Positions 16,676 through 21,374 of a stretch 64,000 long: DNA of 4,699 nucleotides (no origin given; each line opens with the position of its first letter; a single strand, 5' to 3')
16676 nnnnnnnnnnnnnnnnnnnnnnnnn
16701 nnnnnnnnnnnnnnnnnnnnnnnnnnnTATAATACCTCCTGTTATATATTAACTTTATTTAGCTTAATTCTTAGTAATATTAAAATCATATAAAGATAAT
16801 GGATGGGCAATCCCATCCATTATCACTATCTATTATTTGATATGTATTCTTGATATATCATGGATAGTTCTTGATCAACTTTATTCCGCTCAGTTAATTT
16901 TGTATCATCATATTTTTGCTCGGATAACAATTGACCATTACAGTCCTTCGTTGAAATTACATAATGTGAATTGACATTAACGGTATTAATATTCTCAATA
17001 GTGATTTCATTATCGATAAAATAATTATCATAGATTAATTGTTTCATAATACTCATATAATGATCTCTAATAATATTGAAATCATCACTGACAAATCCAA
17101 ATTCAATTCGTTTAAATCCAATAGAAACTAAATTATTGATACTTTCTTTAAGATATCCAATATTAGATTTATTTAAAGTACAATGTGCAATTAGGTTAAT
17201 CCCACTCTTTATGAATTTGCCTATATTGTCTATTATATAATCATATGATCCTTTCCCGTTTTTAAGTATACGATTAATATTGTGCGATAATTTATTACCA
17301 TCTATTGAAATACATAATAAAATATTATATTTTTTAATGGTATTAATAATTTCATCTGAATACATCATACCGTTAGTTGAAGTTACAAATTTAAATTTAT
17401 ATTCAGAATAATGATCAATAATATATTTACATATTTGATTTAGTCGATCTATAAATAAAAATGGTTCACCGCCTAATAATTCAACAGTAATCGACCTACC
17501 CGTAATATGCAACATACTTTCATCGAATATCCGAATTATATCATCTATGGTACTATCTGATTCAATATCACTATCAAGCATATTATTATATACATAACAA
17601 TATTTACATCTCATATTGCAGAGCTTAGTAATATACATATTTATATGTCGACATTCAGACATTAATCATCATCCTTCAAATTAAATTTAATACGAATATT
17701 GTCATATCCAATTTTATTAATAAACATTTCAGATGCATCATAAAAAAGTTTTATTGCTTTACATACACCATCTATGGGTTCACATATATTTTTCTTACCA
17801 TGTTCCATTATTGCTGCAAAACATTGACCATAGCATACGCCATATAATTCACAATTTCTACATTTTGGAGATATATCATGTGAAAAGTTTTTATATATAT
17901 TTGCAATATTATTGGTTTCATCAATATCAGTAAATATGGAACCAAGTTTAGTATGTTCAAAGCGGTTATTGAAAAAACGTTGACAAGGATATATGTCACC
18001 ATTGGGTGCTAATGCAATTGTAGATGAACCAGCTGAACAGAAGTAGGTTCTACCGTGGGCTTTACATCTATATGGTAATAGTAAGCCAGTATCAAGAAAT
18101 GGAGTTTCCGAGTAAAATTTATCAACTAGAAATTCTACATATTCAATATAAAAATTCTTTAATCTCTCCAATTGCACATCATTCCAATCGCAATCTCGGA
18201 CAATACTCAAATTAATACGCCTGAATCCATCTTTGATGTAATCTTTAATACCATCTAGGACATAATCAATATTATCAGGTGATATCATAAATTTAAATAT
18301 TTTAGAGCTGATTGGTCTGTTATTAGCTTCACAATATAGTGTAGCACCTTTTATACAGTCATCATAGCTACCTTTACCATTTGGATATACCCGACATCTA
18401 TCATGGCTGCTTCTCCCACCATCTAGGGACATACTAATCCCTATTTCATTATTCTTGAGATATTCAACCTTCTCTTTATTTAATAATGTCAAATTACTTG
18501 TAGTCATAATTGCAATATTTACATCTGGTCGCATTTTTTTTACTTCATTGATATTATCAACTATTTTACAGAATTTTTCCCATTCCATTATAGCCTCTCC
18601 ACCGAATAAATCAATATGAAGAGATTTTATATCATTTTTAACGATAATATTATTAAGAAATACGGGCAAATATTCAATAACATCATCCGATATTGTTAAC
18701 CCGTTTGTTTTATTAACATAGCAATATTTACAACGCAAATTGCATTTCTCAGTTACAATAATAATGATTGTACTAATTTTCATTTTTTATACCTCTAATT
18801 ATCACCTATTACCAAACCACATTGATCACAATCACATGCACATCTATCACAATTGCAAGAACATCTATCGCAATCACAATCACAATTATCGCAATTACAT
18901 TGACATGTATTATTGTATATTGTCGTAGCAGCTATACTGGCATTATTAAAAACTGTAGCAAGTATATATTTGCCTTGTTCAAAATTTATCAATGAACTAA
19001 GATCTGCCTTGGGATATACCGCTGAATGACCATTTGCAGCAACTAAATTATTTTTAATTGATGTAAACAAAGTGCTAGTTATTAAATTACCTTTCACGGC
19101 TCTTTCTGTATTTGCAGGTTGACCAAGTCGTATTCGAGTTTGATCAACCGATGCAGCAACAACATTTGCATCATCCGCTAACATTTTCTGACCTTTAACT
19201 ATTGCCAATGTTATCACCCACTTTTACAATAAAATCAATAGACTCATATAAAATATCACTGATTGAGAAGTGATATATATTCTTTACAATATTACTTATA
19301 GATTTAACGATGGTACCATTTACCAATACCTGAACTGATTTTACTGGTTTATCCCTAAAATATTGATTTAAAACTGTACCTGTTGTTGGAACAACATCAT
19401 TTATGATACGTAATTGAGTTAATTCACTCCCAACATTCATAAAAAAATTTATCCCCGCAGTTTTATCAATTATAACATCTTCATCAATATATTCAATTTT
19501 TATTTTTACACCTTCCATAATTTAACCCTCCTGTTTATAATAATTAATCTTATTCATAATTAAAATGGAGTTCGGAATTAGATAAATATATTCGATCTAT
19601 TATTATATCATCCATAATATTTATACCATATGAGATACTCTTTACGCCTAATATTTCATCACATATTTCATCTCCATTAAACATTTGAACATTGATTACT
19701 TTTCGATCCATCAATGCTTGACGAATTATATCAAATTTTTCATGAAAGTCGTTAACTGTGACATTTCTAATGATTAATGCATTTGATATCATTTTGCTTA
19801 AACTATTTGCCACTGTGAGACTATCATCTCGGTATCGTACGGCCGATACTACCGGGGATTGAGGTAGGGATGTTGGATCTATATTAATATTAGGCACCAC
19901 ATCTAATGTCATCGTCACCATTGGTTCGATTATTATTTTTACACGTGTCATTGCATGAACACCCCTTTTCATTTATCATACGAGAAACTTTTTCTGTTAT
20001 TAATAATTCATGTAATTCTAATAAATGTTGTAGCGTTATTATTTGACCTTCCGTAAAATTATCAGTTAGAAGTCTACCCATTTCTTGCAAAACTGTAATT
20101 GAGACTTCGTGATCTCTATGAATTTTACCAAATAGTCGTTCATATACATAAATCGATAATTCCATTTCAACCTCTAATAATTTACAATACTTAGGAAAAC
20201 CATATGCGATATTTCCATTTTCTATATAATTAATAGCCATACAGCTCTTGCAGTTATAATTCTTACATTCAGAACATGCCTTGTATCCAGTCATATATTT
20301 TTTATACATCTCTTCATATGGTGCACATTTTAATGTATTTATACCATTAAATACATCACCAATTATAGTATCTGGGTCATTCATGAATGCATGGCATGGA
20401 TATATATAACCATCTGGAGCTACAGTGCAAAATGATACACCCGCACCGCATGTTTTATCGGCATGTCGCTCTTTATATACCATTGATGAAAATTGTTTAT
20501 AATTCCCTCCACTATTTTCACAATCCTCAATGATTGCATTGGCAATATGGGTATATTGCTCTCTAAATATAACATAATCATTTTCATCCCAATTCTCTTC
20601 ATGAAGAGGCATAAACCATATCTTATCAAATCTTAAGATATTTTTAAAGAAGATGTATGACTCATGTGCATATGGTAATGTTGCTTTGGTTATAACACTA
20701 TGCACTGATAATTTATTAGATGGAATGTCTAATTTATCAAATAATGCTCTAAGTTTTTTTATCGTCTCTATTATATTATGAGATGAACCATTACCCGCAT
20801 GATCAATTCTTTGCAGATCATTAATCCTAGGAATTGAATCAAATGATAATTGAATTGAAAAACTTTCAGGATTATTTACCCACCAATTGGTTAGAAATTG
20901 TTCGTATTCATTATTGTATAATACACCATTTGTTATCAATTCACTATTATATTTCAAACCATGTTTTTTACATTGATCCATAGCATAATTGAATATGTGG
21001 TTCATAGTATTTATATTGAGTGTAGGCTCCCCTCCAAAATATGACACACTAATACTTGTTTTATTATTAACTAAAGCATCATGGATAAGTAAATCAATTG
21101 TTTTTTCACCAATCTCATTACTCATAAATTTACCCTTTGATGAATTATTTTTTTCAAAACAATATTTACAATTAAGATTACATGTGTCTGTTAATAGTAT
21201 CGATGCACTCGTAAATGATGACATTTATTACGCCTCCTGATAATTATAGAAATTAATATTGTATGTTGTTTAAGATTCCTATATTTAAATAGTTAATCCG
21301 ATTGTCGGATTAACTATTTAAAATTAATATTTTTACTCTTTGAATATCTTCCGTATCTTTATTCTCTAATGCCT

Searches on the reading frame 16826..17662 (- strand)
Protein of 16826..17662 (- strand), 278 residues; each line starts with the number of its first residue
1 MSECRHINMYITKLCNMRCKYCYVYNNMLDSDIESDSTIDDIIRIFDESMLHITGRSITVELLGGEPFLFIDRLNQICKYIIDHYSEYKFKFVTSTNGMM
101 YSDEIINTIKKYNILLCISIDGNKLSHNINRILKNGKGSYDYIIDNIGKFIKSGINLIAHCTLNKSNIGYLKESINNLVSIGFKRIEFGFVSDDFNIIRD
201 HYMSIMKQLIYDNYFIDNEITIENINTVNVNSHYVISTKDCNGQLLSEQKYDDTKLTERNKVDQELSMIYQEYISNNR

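Call 6: search_protein_families(library=pfam, proteins=[window:16826-17662:-], max_evalue=0.01)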
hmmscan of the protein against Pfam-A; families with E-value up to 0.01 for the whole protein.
window:16826-17662:- (278 aa): 2 families
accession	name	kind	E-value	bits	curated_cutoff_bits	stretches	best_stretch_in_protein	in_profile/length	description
PF04055.27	Radical_SAM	-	3.7e-16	60.2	29.5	1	10-174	2-162/166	Radical SAM superfamily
PF13353.11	Fer4_12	-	5.2e-07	30.5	22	1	13-144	13-136/137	4Fe-4S single cluster domain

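Call 8: search_protein_families(library=phrogs, proteins=[window:16826-17662:-], max_evalue=0.001)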
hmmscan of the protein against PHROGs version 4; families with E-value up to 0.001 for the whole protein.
window:16826-17662:- (278 aa): 4 families
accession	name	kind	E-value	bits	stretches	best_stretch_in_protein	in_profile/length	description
phrog_1802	-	other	4.9e-28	99.3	1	2-256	41-327/556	radical SAM domain-containing protein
phrog_27668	-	unknown function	2e-11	44.7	1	8-188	9-171/335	-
phrog_19488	-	other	8.3e-06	26.5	1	9-190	54-242/319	radical SAM domain-containing protein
phrog_2076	-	moron, auxiliary metabolic gene and host takeover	0.00027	21.5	1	13-130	39-147/247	QueE-like radical SAM domain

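Call 13: search_protein_families(library=ncbifam, proteins=[window:16826-17662:-], max_evalue=0.01)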
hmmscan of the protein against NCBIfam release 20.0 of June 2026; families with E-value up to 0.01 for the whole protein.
window:16826-17662:- (278 aa): 59 families (the best 25 are shown)
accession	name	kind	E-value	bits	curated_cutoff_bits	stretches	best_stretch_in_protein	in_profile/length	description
NF047865.1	rSAM_PapB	equivalog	2.1e-34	119.2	340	1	7-229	5-231/330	PapB family radical SAM/SPASM ranthipeptide maturase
TIGR04115.1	rSAM_Cxxx_rpt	equivalog_domain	3.2e-31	109.1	350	1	6-244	3-247/359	radical SAM peptide maturase, CXXX-repeat target family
TIGR03978.1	rSAM_paired_1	equivalog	1.9e-27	96.2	370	1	10-186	88-265/466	His-Xaa-Ser system radical SAM maturase HxsB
NF041707.1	rSAM_YhhB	equivalog_domain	9.3e-24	84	445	1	11-150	8-152/369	cyclophane-forming radical SAM/SPASM peptide maturase YhhB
TIGR04068.1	rSAM_ocin_clost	equivalog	3.1e-23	82.4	500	1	6-152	85-234/462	Cys-rich peptide radical SAM maturase CcpM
TIGR04064.1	rSAM_nif11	equivalog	2.5e-22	79.2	518.7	1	4-192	77-264/459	nif11-like peptide radical SAM maturase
NF038107.1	rSAM_NF038107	equivalog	1e-21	77.3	600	1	4-220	84-298/444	Cys-every-fifth radical SAM/SPASM peptide maturase CefB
NF041298.1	rSAM_mat_DynA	equivalog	1.9e-20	73.2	450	1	12-220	8-223/356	dynobactin maturation radical SAM/SPASM protein DynA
TIGR03974.1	rSAM_six_Cys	equivalog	5.8e-20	71.6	425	1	7-192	99-287/451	thioether cross-link-forming SCIFF peptide maturase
TIGR03942.1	sulfatase_rSAM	equivalog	7.6e-20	71.3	349.45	1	13-194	9-192/363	anaerobic sulfatase maturase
NF040492.1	not_ScfB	exception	3.1e-18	65.9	855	1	7-214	97-307/450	ScfB-related radical SAM/SPASM orphan maturase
TIGR04463.1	rSAM_vs_C_rich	equivalog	5.8e-18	64.9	525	1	12-191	89-269/438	TIGR04463 family radical SAM/SPASM RiPP maturase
TIGR04334.1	rSAM_Clo7bot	equivalog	5.9e-18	64.7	600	1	11-189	96-273/440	radical SAM/SPASM domain Clo7bot peptide maturase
NF050035.1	rSAM_WgK_link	exception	2.4e-17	63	650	1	7-178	11-173/367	radical SAM/SPASM peptide maturase WgkB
TIGR04148.1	GG_samocin_CFB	equivalog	2.1e-16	60.1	300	1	3-150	15-170/411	radical SAM peptide maturase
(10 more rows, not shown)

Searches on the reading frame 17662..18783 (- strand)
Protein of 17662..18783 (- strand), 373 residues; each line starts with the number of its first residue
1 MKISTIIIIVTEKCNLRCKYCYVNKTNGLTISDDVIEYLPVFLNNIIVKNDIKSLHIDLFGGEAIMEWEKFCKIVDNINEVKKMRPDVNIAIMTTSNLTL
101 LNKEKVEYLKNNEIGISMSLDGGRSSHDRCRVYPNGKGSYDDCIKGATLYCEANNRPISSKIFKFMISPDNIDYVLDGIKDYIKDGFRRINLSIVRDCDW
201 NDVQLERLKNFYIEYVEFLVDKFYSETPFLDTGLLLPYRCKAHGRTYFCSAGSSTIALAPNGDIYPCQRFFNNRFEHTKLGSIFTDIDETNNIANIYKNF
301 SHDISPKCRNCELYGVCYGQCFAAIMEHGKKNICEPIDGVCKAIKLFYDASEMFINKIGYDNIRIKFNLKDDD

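Call 6: search_protein_families(library=pfam, proteins=[window:17662-18783:-], max_evalue=0.01)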
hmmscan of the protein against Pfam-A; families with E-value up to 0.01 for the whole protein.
window:17662-18783:- (373 aa): 3 families
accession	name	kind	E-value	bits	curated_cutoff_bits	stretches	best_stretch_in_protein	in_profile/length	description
PF04055.27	Radical_SAM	-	2.5e-10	41.2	29.5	1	8-172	1-156/166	Radical SAM superfamily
PF13353.11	Fer4_12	-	7.8e-08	33.1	22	1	10-118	11-115/137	4Fe-4S single cluster domain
PF13186.11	SPASM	-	1.4e-05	25.7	21.5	1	249-312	1-67/67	Iron-sulfur cluster-binding domain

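Call 8: search_protein_families(library=phrogs, proteins=[window:17662-18783:-], max_evalue=0.001)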
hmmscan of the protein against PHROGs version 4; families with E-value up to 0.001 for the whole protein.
window:17662-18783:- (373 aa): 7 families
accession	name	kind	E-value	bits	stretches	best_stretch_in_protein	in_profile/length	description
phrog_1802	-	other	2.5e-42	146.5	1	2-356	42-403/556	radical SAM domain-containing protein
phrog_27668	-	unknown function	9.7e-08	32.6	1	8-129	10-125/335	-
phrog_14086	-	other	7.3e-05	23.3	1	4-131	87-214/353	radical SAM domain-containing protein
phrog_15140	-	other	0.00011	22.3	1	8-154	91-228/366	radical SAM domain-containing protein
phrog_626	-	DNA, RNA and nucleotide metabolism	0.00015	22.4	1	11-116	23-127/164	anaerobic ribonucleotide reductase small subunit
phrog_19488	-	other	0.00017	22.2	1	2-142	48-193/319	radical SAM domain-containing protein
phrog_2076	-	moron, auxiliary metabolic gene and host takeover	0.00024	21.7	1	6-184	33-192/247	QueE-like radical SAM domain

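Call 13: search_protein_families(library=ncbifam, proteins=[window:17662-18783:-], max_evalue=0.01)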
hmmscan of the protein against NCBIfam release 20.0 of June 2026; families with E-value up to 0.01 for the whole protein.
window:17662-18783:- (373 aa): 69 families (the best 25 are shown)
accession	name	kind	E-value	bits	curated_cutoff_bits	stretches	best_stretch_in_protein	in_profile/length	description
NF047865.1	rSAM_PapB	equivalog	6.8e-54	183.3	340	1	2-323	1-318/330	PapB family radical SAM/SPASM ranthipeptide maturase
TIGR04115.1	rSAM_Cxxx_rpt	equivalog_domain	7.5e-35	121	350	1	5-317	3-322/359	radical SAM peptide maturase, CXXX-repeat target family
NF040492.1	not_ScfB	exception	3.9e-34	118.3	855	1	3-343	94-436/450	ScfB-related radical SAM/SPASM orphan maturase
TIGR03974.1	rSAM_six_Cys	equivalog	1.7e-31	109.6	425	1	4-343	97-437/451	thioether cross-link-forming SCIFF peptide maturase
TIGR04064.1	rSAM_nif11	equivalog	1e-30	106.9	518.7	2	2-142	76-216/459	nif11-like peptide radical SAM maturase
TIGR03906.1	quino_hemo_SAM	equivalog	5.6e-29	101.1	453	1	2-323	92-416/467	quinohemoprotein amine dehydrogenase maturation protein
TIGR04068.1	rSAM_ocin_clost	equivalog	4.4e-28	98.4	500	2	2-167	82-249/462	Cys-rich peptide radical SAM maturase CcpM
TIGR03978.1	rSAM_paired_1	equivalog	1e-26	93.8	370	1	7-348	86-444/466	His-Xaa-Ser system radical SAM maturase HxsB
TIGR03942.1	sulfatase_rSAM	equivalog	4.8e-26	91.7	349.45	2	10-149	7-147/363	anaerobic sulfatase maturase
NF041707.1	rSAM_YhhB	equivalog_domain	4.8e-25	88.2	445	1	3-223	1-222/369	cyclophane-forming radical SAM/SPASM peptide maturase YhhB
NF041298.1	rSAM_mat_DynA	equivalog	6e-23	81.4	450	1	7-350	4-348/356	dynobactin maturation radical SAM/SPASM protein DynA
NF038107.1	rSAM_NF038107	equivalog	6.2e-22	78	600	1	5-329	86-408/444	Cys-every-fifth radical SAM/SPASM peptide maturase CefB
NF035951.1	rSAM_RumMC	equivalog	4.2e-21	75.2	720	1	3-215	111-324/510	RumMC family radical SAM sactipeptide maturase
TIGR04148.1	GG_samocin_CFB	equivalog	7e-21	74.9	300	2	2-146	15-166/411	radical SAM peptide maturase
TIGR04463.1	rSAM_vs_C_rich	equivalog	2.6e-20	72.6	525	1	6-330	84-403/438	TIGR04463 family radical SAM/SPASM RiPP maturase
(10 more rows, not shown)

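Call 96: find_related_loci(query=window:17662-18783:-, collection=viral_contigs, flank=8000)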
Query window:17662-18783:- (373 aa) in viral_contigs; peptide patterns used: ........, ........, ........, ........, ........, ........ (x = any residue, [..] = any of these).
6 stretches matched a pattern, but none encodes a relative of the query by tblastn (E <= 1e-3).

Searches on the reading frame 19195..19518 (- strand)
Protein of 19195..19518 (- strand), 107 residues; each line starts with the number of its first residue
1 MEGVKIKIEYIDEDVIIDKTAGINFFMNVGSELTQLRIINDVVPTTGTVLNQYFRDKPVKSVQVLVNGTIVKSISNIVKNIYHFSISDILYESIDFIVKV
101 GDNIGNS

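Call 8: search_protein_families(library=phrogs, proteins=[window:19195-19518:-], max_evalue=0.001)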
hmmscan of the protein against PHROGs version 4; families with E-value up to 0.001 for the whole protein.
window:19195-19518:- (107 aa): 0 families

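Call 13: search_protein_families(library=ncbifam, proteins=[window:19195-19518:-], max_evalue=0.01)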
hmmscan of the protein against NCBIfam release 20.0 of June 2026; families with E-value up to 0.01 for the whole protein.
window:19195-19518:- (107 aa): 0 families

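Call 43: search_protein_families(library=pfam, proteins=[window:19195-19518:-], max_evalue=0.05)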
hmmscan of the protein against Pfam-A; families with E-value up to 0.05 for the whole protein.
window:19195-19518:- (107 aa): 1 family
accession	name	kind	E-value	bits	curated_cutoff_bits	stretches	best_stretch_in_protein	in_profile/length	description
PF25262.1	DUF7862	-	0.014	15.9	27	0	54-89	23-57/85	Domain of unknown function (DUF7862)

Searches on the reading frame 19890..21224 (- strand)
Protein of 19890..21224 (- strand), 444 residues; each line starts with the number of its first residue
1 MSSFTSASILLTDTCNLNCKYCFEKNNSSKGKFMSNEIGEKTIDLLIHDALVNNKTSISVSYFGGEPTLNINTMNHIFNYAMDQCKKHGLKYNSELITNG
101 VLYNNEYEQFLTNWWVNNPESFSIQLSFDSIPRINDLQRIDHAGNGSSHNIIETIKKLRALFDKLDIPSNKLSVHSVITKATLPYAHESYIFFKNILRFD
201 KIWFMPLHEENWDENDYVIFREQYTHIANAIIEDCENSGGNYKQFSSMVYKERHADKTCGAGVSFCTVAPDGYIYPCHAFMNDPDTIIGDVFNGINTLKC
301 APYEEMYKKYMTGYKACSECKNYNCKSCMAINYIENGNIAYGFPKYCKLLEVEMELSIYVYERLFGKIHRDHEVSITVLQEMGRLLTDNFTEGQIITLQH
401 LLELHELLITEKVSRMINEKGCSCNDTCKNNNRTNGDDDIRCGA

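Call 8: search_protein_families(library=phrogs, proteins=[window:19890-21224:-], max_evalue=0.001)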
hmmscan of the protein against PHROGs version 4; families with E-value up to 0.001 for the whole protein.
window:19890-21224:- (444 aa): 6 families
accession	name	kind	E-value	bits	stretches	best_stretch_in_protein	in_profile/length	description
phrog_1802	-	other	6e-35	122.1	1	4-417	43-447/556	radical SAM domain-containing protein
phrog_19488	-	other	2.2e-11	44.9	1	6-130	51-176/319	radical SAM domain-containing protein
phrog_2076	-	moron, auxiliary metabolic gene and host takeover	3.5e-06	27.7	1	10-237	36-227/247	QueE-like radical SAM domain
phrog_27668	-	unknown function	1.1e-05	25.8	1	8-113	9-106/335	-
phrog_16999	-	other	0.0005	20.8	1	8-113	14-109/288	Fe-S oxidoreductase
phrog_14086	-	other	0.00081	19.9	1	7-106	89-181/353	radical SAM domain-containing protein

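Call 13: search_protein_families(library=ncbifam, proteins=[window:19890-21224:-], max_evalue=0.01)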
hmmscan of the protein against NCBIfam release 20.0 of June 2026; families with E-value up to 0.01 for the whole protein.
window:19890-21224:- (444 aa): 62 families (the best 25 are shown)
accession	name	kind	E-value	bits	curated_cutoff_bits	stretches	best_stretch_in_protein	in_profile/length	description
NF047865.1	rSAM_PapB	equivalog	7e-54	183.3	340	1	5-339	3-327/330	PapB family radical SAM/SPASM ranthipeptide maturase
TIGR03974.1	rSAM_six_Cys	equivalog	2.6e-41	142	425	1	11-360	103-448/451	thioether cross-link-forming SCIFF peptide maturase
TIGR04115.1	rSAM_Cxxx_rpt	equivalog_domain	1.2e-36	127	350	1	8-333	5-330/359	radical SAM peptide maturase, CXXX-repeat target family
NF040492.1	not_ScfB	exception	5e-34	117.9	855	1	11-358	101-445/450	ScfB-related radical SAM/SPASM orphan maturase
TIGR04064.1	rSAM_nif11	equivalog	1.2e-33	116.6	518.7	2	8-162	81-228/459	nif11-like peptide radical SAM maturase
TIGR03906.1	quino_hemo_SAM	equivalog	3.5e-33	114.9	453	1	11-364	100-450/467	quinohemoprotein amine dehydrogenase maturation protein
NF041298.1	rSAM_mat_DynA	equivalog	6.8e-26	91.1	450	1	12-339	8-332/356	dynobactin maturation radical SAM/SPASM protein DynA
NF038107.1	rSAM_NF038107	equivalog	2.2e-25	89.3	600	1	5-362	85-433/444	Cys-every-fifth radical SAM/SPASM peptide maturase CefB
TIGR04280.1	geopep_mat_rSAM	hypoth_equivalog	3.6e-25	88.8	400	1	5-162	84-234/428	geopeptide radical SAM maturase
TIGR04068.1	rSAM_ocin_clost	equivalog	2.9e-23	82.5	500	2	9-164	88-238/462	Cys-rich peptide radical SAM maturase CcpM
TIGR04463.1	rSAM_vs_C_rich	equivalog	2.1e-21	76.2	525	1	11-337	88-402/438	TIGR04463 family radical SAM/SPASM RiPP maturase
TIGR03942.1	sulfatase_rSAM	equivalog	2.7e-20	72.7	349.45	1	13-328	9-324/363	anaerobic sulfatase maturase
NF052473.1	rSAM_FlmE_OhkG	exception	3.9e-18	65.4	500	1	9-323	102-420/481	FlmE/OhkG family radical SAM/SPASM peptide maturase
TIGR04334.1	rSAM_Clo7bot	equivalog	2.8e-17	62.5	600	1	9-159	94-235/440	radical SAM/SPASM domain Clo7bot peptide maturase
NF041707.1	rSAM_YhhB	equivalog_domain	3.3e-17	62.5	445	1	9-194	6-183/369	cyclophane-forming radical SAM/SPASM peptide maturase YhhB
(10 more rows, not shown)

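Call 95: find_related_loci(query=window:19890-21224:-, collection=viral_contigs, flank=8000)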
Query window:19890-21224:- (444 aa) in viral_contigs; peptide patterns used: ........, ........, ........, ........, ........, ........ (x = any residue, [..] = any of these).
9 stretches matched a pattern; 1 encode a relative of the query (tblastn E <= 1e-3); 1 distinct loci.
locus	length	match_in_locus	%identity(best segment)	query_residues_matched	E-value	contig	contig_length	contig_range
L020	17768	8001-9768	26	5-333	2e-23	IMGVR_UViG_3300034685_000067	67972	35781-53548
